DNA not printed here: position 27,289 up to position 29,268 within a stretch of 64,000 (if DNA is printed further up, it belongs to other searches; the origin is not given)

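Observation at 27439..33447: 2002-aa chimera: pilin-like hairpin fused to a helical stalk, a >=12-module PKD array and a C-terminal anchor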

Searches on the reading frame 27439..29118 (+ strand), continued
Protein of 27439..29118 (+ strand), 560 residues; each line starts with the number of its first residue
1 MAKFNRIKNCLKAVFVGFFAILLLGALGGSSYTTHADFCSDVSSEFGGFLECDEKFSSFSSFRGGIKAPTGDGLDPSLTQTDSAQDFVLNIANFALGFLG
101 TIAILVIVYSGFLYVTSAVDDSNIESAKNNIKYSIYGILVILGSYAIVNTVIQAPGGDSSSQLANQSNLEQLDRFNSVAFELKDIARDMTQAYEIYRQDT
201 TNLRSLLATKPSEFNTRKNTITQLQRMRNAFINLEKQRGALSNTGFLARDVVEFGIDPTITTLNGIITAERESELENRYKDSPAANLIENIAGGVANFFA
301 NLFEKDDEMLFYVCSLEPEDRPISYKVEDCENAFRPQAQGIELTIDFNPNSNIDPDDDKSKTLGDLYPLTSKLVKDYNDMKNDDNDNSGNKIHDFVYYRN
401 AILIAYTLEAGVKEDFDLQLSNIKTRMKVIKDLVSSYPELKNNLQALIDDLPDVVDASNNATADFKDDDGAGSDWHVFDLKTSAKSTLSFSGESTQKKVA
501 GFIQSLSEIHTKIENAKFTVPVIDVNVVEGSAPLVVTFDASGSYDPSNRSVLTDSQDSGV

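Call 43: find_encoding_contigs(protein=P0160, flank=10000, max_places=1)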
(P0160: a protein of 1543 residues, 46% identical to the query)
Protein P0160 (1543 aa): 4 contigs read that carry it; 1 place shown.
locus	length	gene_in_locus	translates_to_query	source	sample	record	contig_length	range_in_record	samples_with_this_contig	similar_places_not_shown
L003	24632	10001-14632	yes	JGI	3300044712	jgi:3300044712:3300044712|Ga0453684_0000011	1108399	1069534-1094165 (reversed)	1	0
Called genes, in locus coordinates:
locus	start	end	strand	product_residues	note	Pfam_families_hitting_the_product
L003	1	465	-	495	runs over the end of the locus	PF13522:GATase_6, PF13537:GATase_7, PF00156:Pribosyltran (weak)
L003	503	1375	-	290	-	PF00763:THF_DHG_CYH, PF02882:THF_DHG_CYH_C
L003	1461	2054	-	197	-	PF02223:Thymidylate_kin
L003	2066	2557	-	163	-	PF00692:dUTPase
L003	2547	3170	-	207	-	PF23023:Anti-Pycsar_Apyc1 (weak), PF00753:Lactamase_B, PF13483:Lactamase_B_3 (weak)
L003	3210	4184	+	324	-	PF07136:DUF1385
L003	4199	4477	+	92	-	-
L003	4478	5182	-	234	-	PF00687:Ribosomal_L1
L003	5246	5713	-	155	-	PF18920:DUF5671 (faint)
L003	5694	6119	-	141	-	PF03946:Ribosomal_L11_N, PF00298:Ribosomal_L11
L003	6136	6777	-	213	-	-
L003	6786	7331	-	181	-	PF02357:NusG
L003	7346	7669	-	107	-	PF00584:SecE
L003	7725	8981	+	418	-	PF18895:T4SS_pilin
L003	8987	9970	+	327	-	PF04956:TrbC (faint), PF18895:T4SS_pilin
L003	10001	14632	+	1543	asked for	PF18895:T4SS_pilin, PF22352:K319L-like_PKD (faint), PF21027:Sde0182_C (faint), PF18911:PKD_4, PF00801:PKD, PF18911:PKD_4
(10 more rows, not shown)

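Call 44: find_encoding_contigs(protein=P0043, flank=10000, max_places=1)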
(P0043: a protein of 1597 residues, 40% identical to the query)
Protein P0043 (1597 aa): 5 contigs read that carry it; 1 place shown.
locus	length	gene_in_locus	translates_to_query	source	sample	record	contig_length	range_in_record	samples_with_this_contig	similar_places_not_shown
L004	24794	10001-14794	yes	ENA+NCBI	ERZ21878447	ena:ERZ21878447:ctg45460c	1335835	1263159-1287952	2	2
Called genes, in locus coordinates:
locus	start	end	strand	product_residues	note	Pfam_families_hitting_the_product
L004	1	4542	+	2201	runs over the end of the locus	PF01833:TIG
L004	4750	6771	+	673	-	-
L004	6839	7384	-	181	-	PF02357:NusG, PF00467:KOW (weak)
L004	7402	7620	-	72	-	PF00584:SecE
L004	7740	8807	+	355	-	PF18895:T4SS_pilin (weak)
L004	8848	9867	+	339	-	PF18895:T4SS_pilin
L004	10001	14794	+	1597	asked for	PF18895:T4SS_pilin, PF22352:K319L-like_PKD (faint), PF18911:PKD_4 (weak), PF00801:PKD (weak), PF18911:PKD_4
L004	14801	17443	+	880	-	PF00801:PKD, PF18911:PKD_4, PF00801:PKD, PF18911:PKD_4, PF00801:PKD, PF18911:PKD_4, PF00801:PKD, PF18911:PKD_4, +8 more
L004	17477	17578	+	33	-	-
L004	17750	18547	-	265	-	-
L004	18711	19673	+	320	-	-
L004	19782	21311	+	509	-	PF01676:Metalloenzyme, PF06415:iPGM_N, PF01663:Phosphodiest (weak)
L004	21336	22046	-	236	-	PF00730:HhH-GPD, PF00633:HHH (weak)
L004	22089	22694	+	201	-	-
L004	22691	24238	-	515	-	PF01551:Peptidase_M23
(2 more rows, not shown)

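Call 45: find_encoding_contigs(protein=P0233, flank=10000, max_places=1)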
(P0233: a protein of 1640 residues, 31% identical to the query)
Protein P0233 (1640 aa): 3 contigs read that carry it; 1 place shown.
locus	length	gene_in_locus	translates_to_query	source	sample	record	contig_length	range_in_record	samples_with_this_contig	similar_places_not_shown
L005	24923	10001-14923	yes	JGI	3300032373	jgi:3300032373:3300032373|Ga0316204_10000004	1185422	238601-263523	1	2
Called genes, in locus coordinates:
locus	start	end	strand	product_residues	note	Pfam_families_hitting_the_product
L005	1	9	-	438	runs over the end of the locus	PF02844:GARS_N, PF01071:GARS_A, PF02843:GARS_C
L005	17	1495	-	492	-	PF13522:GATase_6, PF13537:GATase_7, PF00156:Pribosyltran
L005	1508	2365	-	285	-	PF00763:THF_DHG_CYH, PF02882:THF_DHG_CYH_C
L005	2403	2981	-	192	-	PF02223:Thymidylate_kin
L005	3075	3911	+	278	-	-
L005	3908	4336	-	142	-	PF00692:dUTPase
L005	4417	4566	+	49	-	-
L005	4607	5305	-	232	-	PF00687:Ribosomal_L1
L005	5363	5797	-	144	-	PF03946:Ribosomal_L11_N, PF00298:Ribosomal_L11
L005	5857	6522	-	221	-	-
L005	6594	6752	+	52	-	-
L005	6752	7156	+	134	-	-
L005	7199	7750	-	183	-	PF02357:NusG, PF00467:KOW (weak)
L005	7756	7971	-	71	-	PF00584:SecE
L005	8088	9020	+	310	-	PF18895:T4SS_pilin (weak)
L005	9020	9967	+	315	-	PF04956:TrbC (faint), PF18895:T4SS_pilin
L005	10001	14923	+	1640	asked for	PF18895:T4SS_pilin, PF18911:PKD_4 (weak), PF00801:PKD, PF18911:PKD_4, PF22352:K319L-like_PKD, PF00801:PKD, PF18911:PKD_4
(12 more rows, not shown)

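Call 66: predict_structure(alignment_id=A3)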
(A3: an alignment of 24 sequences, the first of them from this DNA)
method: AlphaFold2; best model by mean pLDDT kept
length: 530 residues; sequences in the alignment: 24
mean_pLDDT: 63.4   pTM: 0.51
mean pLDDT of the five models: 63.4, 61.9, 60.0, 58.5, 54.2
residues with pLDDT >= 90: 0; 70-90: 224; 50-70: 172; < 50: 134
segments of 3 or more residues with pLDDT < 50: 28-36, 54-74, 153-161, 274-276, 279-303, 334-355, 455-487, 489-492
pLDDT, mean of each block of 10 residues (from residue 1): 66 77 53 46 59 42 38 47 60 74 79 69 73 78 69 46 58 77 87 86 77 65 83 84 78 72 60 49 44 42 52 62 56 42 40 49 61 71 62 66 73 83 88 83 85 51 36 38 46 67 85 73 55
secondary structure, 60 per line:
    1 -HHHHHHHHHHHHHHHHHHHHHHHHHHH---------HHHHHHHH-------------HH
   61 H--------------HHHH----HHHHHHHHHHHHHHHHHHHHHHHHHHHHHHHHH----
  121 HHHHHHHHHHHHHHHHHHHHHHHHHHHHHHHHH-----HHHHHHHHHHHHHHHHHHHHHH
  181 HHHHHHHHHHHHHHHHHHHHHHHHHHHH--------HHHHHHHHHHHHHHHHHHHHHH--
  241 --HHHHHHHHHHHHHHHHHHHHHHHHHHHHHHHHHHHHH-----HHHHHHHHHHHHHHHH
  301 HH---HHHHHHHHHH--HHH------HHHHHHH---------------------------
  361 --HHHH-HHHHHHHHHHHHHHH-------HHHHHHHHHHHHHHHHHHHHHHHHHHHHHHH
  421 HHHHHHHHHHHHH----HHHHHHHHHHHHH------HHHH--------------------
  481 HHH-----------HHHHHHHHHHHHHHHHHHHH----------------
elements in order: H2-28 H38-45 H76-79 H84-116 H121-153 H159-208 H217-238 H243-279 H285-302 H306-315 H327-333 H363-366 H368-382 H390-433 H438-450 H457-460 H495-514

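Call 68: fold_search(model_id=the predicted structure, library=pdb)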
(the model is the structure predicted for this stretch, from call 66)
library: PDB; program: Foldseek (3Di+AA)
matches with E <= 10: 54; with E <= 0.001: 0
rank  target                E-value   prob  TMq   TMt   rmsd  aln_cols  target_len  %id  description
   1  6dry                  4.7e-01  0.15  0.10  0.14  35.0       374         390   12  Structural Determinants of Activation and Biased Agonism at the 5-HT2B Receptor (released 2018-08-29)
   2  8iyj_B1               8.7e-01  0.08  0.09  0.13  50.5       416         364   12  Cryo-EM structure of the 48-nm repeat doublet microtubule from mouse sperm (released 2023-07-05)
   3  9ocj_B                9.4e-01  0.15  0.12  0.12  33.6       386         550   11  Transporter associated with antigen processing (TAP) bound to the viral protein CPXV012 in the outward-facing open sta (released 2025-09-10)
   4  6bqg                  1.0e+00  0.12  0.09  0.12  38.1       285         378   11  Crystal structure of 5-HT2C in complex with ergotamine (released 2018-02-14)
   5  8t4f_B                1.7e+00  0.12  0.12  0.12  34.7       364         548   15  Transporter associated with antigen processing (TAP) bound to the 9-mer peptide RRYQKSTEL (released 2024-06-19)
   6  8iyj_R4               1.7e+00  0.06  0.10  0.13  50.4       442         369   13  Cryo-EM structure of the 48-nm repeat doublet microtubule from mouse sperm (released 2023-07-05)
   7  9o9d_B                2.8e+00  0.08  0.12  0.11  33.2       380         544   12  Transporter associated with antigen processing (TAP) EQ mutant bound to the viral protein bUL49.5 in the outward-facin (released 2025-09-10)
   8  9och_B                2.9e+00  0.08  0.12  0.11  34.6       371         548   13  Transporter associated with antigen processing (TAP) bound to the viral protein hUS6 in the outward-facing open state (released 2025-09-10)
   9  4tql_B                3.1e+00  0.07  0.11  0.22  39.0       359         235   10  Computationally designed three helix bundle (released 2014-10-15)
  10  1cii                  3.4e+00  0.07  0.11  0.10  28.6       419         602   10  COLICIN IA (released 1998-01-14)
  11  6pam_E                3.4e+00  0.06  0.12  0.11  35.1       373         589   11  Structure of a bacterial Atm1-family ABC transporter with MgADP bound (released 2020-06-24)
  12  4k1n_A                3.4e+00  0.03  0.10  0.10  33.4       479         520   10  Crystal structure of full-length mouse alphaE-catenin (released 2013-05-01)
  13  6h2f_H                3.7e+00  0.03  0.10  0.13  46.0       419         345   11  Structure of the pre-pore AhlB of the tripartite alpha-pore forming toxin, AHL, from Aeromonas hydrophila. (released 2019-07-10)
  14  9lm8                  4.2e+00  0.03  0.09  0.11  28.3       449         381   11  Crystal structure of bvFP-Pfr21 (released 2026-01-28)
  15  4mrn_A                4.4e+00  0.07  0.13  0.11  35.4       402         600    9  Structure of a bacterial Atm1-family ABC transporter (released 2014-03-19)
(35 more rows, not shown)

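Call 69: search_solved_structures(query=A3, max_evalue=10, show_alignments=2)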
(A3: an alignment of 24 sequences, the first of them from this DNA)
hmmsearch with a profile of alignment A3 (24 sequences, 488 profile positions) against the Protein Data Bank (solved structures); distinct sequences matched with E-value up to 10: 63 (the best 60 are shown).
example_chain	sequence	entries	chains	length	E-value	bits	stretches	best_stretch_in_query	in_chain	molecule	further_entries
8a3k_UNK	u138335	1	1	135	0.0097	18.5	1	367-475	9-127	sc-apCC-4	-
9lt9_A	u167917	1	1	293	0.048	16.2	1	171-324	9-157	mRNA export factor GLE1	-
6un9_A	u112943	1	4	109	0.081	15.5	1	157-207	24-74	Uncharacterized protein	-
9ugr_A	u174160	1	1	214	0.1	15.1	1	365-473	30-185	Syn-F4-Link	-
4xa1_A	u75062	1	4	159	0.21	14.1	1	341-414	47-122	Gp7-MYH7(1173-1238)-EB1 chimera protein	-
6kos_A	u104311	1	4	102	0.26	13.8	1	198-274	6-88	SUWA (Super WA20)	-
2efr_A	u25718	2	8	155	0.28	13.7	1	347-475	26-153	General control protein GCN4 and Tropomyosin 1 alpha chain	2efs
8tyu_B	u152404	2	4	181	0.28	13.7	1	342-448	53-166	Solute carrier family 53 member 1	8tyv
4l8i_A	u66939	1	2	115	0.31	13.5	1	359-437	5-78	RSV epitope scaffold FFL_005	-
8qae_A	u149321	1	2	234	0.31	13.5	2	373-474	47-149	sc-apCC-6-SLLA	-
4c7n_B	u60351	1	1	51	0.33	13.5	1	366-408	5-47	SYNTHETIC ALPHA-HELIX, IM10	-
1fxk_C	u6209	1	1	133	0.33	13.4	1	349-409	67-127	PROTEIN (PREFOLDIN)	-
3m6s_B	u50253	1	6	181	0.42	13.1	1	241-336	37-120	Hemagglutinin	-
8ek4_A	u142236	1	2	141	0.43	13.1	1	357-472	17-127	Ice-binding protein TIP-99a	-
2d3e_A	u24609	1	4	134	0.48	12.9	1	352-432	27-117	General control protein GCN4 and Tropomyosin 1 alpha chain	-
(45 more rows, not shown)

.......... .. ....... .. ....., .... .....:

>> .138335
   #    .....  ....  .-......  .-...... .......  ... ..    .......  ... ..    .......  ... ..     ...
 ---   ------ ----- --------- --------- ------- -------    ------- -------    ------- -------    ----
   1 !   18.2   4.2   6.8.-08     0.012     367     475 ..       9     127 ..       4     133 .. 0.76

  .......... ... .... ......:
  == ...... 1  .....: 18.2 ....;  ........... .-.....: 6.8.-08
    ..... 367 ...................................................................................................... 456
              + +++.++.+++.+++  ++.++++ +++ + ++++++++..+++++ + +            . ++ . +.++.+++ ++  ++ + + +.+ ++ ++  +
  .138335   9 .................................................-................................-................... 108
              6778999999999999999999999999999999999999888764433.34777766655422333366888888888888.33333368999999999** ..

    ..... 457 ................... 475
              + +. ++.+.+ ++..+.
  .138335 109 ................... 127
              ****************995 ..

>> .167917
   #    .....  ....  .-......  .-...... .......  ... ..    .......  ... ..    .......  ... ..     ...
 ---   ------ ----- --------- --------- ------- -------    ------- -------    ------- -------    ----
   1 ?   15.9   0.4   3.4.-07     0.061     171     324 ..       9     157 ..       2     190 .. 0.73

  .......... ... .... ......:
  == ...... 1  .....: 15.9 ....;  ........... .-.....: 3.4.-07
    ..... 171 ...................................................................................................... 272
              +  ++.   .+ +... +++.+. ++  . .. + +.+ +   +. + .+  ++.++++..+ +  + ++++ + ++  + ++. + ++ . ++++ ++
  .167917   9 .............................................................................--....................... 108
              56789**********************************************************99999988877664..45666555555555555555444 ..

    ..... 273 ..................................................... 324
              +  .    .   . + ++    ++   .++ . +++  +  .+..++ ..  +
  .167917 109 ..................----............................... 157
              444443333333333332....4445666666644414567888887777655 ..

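Call 71: find_encoding_contigs(protein=P0187, flank=10000, max_places=1)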
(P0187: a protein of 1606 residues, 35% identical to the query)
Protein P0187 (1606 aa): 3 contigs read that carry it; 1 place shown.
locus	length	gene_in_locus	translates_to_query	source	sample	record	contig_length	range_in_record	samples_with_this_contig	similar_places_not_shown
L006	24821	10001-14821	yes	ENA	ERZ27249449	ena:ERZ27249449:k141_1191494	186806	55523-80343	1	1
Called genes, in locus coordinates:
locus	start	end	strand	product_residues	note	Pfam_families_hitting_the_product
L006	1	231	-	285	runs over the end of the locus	PF00763:THF_DHG_CYH, PF02882:THF_DHG_CYH_C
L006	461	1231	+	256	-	-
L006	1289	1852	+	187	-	PF00561:Abhydrolase_1, PF06821:Ser_hydrolase, PF12146:Hydrolase_4 (faint), PF12697:Abhydrolase_6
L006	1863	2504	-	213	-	PF02223:Thymidylate_kin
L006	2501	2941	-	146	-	PF00692:dUTPase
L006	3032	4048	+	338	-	PF07136:DUF1385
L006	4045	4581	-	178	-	-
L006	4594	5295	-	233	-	PF00687:Ribosomal_L1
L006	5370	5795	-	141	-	PF03946:Ribosomal_L11_N, PF00298:Ribosomal_L11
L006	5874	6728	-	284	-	-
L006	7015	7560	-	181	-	PF02357:NusG, PF00467:KOW (weak)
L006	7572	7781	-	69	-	PF00584:SecE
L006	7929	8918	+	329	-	PF18895:T4SS_pilin (weak)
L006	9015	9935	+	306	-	PF18895:T4SS_pilin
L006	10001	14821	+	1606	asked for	PF18895:T4SS_pilin, PF21027:Sde0182_C (faint), PF22352:K319L-like_PKD (faint), PF00801:PKD, PF18911:PKD_4, PF00801:PKD (weak), PF18911:PKD_4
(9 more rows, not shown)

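Call 72: find_encoding_contigs(protein=P0126, flank=10000, max_places=1)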
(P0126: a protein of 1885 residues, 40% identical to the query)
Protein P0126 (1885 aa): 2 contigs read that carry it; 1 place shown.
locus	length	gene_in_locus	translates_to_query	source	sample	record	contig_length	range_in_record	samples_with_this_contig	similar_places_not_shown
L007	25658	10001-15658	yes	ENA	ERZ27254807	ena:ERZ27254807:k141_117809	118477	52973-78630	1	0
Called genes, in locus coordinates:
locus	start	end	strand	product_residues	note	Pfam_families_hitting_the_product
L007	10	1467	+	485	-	-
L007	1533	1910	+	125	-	-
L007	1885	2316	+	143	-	-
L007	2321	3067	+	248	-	-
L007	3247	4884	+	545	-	PF00239:Resolvase, PF07508:Recombinase (weak), PF13408:Zn_ribbon_recom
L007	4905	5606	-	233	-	PF00687:Ribosomal_L1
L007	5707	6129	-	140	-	PF03946:Ribosomal_L11_N, PF00298:Ribosomal_L11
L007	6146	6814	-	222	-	-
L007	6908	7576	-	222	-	PF02357:NusG, PF00467:KOW (faint)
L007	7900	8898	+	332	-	PF18895:T4SS_pilin (weak)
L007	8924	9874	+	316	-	PF18895:T4SS_pilin (weak)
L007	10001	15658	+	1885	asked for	PF18895:T4SS_pilin (weak), PF00801:PKD (faint), PF18911:PKD_4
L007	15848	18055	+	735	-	PF18911:PKD_4, PF00801:PKD, PF18911:PKD_4, PF00801:PKD, PF18911:PKD_4, PF00801:PKD, PF18911:PKD_4, PF00801:PKD, +8 more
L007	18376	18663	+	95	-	PF01541:GIY-YIG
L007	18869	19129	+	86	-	-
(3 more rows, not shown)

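Call 73: find_encoding_contigs(protein=P0205, flank=10000, max_places=1)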
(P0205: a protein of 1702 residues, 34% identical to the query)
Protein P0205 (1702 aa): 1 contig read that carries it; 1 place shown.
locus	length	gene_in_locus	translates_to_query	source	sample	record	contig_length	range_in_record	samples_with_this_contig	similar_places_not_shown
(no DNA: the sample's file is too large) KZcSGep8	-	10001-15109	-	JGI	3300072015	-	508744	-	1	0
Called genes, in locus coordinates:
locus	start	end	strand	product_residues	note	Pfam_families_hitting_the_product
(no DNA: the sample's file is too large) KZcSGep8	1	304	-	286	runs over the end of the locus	PF00763:THF_DHG_CYH, PF02882:THF_DHG_CYH_C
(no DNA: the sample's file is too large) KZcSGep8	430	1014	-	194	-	PF02223:Thymidylate_kin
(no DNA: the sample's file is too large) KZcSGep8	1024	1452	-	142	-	PF00692:dUTPase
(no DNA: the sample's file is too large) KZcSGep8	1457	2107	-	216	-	PF23023:Anti-Pycsar_Apyc1 (weak), PF00753:Lactamase_B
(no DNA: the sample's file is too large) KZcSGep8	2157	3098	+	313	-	PF07136:DUF1385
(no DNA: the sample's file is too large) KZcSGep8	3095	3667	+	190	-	PF04011:LemA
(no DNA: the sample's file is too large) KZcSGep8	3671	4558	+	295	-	PF04536:TPM_phosphatase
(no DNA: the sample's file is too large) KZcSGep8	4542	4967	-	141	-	PF02661:Fic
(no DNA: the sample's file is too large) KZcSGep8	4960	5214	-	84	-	PF12728:HTH_17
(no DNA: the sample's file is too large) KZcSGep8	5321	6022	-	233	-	PF00687:Ribosomal_L1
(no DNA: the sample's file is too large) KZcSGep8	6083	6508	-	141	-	PF03946:Ribosomal_L11_N, PF00298:Ribosomal_L11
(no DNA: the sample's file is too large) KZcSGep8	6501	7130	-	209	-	-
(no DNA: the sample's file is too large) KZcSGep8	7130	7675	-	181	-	PF02357:NusG, PF00467:KOW (weak)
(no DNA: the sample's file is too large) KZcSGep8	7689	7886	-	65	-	PF00584:SecE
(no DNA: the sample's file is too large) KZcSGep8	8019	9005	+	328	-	PF18895:T4SS_pilin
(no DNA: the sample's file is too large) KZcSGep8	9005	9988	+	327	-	PF04956:TrbC (faint), PF18895:T4SS_pilin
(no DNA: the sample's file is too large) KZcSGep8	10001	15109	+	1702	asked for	PF18895:T4SS_pilin, PF18911:PKD_4 (weak), PF02010:REJ (faint), PF22352:K319L-like_PKD (faint), PF00801:PKD (weak), PF18911:PKD_4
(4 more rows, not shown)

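Call 101: search_dna_similar(query=window:27547-28983:+, collection=plasmids, mode=protein, max_evalue=0.01, max_rows=10)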
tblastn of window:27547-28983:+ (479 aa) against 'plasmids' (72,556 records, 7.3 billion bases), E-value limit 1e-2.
No match.
